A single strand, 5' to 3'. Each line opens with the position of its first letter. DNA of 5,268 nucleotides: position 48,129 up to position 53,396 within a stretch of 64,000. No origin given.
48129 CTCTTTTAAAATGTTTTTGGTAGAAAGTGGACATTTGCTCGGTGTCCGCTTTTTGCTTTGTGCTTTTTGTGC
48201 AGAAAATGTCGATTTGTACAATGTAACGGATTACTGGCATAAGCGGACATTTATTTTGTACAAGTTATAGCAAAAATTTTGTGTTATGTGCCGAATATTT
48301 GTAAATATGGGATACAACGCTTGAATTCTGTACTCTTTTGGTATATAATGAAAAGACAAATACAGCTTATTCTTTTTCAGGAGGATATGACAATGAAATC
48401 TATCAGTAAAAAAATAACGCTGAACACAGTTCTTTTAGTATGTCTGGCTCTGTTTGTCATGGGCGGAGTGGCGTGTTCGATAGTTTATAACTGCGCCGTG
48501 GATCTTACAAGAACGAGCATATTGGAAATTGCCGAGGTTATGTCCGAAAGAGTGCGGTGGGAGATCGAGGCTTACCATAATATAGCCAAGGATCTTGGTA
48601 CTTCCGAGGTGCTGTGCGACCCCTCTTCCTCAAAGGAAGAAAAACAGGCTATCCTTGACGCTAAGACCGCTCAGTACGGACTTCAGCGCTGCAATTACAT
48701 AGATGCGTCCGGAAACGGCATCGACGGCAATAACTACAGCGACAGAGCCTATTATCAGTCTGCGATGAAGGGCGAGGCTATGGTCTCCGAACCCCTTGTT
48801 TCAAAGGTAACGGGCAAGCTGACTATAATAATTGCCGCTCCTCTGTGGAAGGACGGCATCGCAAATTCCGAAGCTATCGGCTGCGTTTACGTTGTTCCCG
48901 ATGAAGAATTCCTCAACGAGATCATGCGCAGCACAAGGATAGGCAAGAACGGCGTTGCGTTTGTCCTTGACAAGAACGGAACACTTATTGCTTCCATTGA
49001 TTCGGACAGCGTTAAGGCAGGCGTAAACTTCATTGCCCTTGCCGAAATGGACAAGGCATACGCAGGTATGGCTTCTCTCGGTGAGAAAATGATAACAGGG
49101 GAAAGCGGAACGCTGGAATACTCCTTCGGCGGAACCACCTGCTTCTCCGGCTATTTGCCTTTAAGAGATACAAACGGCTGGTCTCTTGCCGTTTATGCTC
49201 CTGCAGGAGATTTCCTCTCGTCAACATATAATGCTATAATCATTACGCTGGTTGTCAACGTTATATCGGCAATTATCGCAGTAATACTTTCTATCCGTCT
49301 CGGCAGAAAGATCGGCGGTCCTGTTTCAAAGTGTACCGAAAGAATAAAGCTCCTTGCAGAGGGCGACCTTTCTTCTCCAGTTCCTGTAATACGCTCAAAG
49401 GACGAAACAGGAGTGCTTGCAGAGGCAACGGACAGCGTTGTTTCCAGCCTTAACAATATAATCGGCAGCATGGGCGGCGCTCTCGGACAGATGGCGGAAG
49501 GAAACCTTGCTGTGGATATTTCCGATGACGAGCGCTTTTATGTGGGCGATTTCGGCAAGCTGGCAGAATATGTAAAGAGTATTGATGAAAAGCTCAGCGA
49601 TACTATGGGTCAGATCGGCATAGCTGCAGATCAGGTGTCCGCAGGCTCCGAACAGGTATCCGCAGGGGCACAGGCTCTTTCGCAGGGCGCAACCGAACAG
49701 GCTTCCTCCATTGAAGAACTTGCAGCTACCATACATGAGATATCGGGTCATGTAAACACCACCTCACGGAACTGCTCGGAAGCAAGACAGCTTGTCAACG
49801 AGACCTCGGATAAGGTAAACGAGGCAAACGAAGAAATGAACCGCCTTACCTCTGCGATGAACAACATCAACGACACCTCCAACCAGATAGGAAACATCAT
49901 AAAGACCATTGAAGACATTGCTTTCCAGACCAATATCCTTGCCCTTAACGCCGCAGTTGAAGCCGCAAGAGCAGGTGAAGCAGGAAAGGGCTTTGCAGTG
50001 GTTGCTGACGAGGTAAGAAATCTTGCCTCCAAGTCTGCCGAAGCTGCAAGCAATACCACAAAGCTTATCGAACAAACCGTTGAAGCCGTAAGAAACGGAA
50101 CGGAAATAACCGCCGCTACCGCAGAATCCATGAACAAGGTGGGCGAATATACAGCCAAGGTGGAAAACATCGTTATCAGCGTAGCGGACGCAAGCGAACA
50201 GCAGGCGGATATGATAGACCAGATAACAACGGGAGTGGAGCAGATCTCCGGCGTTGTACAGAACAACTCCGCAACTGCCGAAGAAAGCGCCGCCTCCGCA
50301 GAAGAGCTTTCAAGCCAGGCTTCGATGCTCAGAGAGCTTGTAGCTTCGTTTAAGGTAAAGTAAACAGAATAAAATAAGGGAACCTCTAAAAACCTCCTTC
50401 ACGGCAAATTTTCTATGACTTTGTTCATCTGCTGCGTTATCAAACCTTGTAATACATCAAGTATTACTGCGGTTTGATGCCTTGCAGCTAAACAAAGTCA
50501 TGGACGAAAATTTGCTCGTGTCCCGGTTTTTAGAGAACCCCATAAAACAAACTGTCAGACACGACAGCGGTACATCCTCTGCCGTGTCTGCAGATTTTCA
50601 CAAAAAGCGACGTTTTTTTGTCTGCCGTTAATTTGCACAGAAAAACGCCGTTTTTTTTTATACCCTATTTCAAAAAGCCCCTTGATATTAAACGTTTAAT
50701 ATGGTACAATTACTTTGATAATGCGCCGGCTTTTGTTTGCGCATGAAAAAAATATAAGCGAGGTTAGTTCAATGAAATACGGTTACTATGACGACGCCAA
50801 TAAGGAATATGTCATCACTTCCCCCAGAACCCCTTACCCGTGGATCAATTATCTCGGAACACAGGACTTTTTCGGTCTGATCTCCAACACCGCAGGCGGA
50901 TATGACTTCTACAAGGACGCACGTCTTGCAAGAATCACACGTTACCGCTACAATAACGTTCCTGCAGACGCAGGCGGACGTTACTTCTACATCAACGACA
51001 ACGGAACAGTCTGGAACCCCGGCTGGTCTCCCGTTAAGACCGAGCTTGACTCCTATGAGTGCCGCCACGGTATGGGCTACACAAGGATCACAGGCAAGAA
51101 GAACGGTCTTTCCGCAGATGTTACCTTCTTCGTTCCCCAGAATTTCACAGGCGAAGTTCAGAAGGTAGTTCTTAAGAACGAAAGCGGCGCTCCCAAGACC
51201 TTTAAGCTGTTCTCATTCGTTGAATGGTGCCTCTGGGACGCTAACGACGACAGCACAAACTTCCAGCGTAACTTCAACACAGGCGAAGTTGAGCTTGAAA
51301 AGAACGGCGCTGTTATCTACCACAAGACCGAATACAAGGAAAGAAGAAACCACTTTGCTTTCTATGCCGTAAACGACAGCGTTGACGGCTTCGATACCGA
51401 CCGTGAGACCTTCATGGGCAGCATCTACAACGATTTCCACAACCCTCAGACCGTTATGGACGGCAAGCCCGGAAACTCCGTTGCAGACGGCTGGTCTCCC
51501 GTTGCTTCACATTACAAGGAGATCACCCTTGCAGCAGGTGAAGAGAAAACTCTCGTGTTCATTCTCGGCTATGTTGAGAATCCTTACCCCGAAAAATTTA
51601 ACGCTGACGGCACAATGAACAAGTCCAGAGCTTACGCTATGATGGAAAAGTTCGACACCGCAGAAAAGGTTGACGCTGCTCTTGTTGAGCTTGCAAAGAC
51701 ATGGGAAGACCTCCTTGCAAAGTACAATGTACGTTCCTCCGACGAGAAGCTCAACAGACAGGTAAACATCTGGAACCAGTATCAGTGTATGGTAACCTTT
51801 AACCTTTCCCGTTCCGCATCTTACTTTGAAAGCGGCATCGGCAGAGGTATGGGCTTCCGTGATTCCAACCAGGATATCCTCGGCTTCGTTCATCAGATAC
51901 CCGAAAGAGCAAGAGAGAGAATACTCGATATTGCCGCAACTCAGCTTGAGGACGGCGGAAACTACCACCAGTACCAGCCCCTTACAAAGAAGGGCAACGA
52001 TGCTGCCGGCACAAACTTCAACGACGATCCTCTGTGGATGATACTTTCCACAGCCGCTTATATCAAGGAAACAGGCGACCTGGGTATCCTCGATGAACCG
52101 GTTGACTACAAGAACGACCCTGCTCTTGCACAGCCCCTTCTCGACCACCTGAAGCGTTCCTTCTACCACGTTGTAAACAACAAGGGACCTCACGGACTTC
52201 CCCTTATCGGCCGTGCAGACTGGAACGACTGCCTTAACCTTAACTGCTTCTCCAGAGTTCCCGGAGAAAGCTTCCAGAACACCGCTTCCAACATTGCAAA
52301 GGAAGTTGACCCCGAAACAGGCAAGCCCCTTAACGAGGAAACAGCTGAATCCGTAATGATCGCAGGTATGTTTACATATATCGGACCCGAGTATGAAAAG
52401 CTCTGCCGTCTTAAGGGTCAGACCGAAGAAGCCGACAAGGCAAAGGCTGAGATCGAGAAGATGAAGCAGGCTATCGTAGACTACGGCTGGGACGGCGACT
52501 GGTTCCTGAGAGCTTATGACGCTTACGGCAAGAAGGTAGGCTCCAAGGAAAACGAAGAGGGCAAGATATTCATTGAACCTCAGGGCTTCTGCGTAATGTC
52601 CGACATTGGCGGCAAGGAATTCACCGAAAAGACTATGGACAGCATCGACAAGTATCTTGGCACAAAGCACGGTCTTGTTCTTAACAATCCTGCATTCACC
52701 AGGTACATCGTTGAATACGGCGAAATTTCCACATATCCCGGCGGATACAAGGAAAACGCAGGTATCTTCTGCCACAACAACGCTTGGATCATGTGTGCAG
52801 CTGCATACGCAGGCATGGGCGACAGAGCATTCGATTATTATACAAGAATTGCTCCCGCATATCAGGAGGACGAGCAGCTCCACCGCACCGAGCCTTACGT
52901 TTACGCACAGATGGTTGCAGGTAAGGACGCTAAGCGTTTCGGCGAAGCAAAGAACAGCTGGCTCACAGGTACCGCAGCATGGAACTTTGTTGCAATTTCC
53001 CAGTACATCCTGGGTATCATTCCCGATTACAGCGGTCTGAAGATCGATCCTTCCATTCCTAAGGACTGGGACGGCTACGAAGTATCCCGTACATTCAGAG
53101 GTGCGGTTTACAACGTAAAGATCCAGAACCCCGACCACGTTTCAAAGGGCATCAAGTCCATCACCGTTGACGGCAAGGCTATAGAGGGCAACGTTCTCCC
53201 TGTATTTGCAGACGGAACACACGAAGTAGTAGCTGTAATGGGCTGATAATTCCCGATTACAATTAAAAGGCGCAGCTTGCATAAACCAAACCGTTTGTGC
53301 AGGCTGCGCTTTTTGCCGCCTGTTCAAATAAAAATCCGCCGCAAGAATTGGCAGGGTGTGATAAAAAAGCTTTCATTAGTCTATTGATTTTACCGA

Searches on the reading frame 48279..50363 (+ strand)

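Call 74: search_protein_families(library=pfam, proteins=[window:48279-50363:+])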
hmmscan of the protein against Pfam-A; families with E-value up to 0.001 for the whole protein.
window:48279-50363:+ (694 aa): 4 families
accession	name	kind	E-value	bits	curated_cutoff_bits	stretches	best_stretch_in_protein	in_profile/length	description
PF00015.26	MCPsignal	-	8.5e-44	149.9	34.6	1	506-659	4-171/172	Methyl-accepting chemotaxis protein (MCP) signalling domain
PF02743.24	dCache_1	-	2.1e-19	70.5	45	1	78-305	8-239/240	Cache domain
PF00672.30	HAMP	-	1.5e-07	32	25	1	341-383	2-43/53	HAMP domain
PF10498.14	IFT57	-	4.2e-06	26.4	40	1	409-535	208-334/360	Intra-flagellar transport protein 57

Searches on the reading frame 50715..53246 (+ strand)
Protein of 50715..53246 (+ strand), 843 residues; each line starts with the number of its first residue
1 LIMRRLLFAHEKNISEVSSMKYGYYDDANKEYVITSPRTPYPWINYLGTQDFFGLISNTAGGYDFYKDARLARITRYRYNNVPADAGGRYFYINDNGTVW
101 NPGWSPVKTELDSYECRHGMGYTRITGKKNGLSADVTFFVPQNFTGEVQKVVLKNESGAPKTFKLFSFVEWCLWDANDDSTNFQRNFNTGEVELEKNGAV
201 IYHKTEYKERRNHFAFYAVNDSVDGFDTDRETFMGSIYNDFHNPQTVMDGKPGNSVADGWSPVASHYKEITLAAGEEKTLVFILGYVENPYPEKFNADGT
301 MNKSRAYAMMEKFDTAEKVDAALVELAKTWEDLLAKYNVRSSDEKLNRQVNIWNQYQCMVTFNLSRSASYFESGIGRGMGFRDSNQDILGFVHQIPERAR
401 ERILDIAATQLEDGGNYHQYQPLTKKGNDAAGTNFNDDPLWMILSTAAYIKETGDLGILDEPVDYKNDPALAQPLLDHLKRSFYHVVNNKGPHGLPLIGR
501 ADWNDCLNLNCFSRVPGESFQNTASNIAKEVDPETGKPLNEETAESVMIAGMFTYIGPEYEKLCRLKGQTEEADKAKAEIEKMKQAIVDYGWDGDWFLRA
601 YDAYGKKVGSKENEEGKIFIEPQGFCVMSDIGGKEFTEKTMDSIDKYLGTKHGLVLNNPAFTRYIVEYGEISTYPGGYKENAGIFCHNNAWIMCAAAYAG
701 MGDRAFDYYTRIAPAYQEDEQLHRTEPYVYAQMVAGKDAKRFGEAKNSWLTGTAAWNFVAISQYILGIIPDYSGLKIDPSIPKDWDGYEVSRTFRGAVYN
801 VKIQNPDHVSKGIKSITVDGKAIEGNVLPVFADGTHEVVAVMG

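Call 74: search_protein_families(library=pfam, proteins=[window:50715-53246:+])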
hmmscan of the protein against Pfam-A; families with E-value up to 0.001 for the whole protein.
window:50715-53246:+ (843 aa): 3 families
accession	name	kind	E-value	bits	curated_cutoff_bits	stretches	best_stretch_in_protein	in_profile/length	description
PF17167.11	Glyco_hydro_94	-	5.2e-161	536.5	27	1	330-767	2-420/420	Glycosyl hydrolase 94 superfamily, catalytic domain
PF06165.18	GH94_b-supersand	-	2.8e-86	289.5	23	1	40-285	1-251/251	Glycosyl hydrolase 94, supersandwich domain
PF03633.20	Glyco_hydro_65C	-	0.00015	21.9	22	1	774-809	7-41/62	Glycosyl hydrolase family 65, C-terminal domain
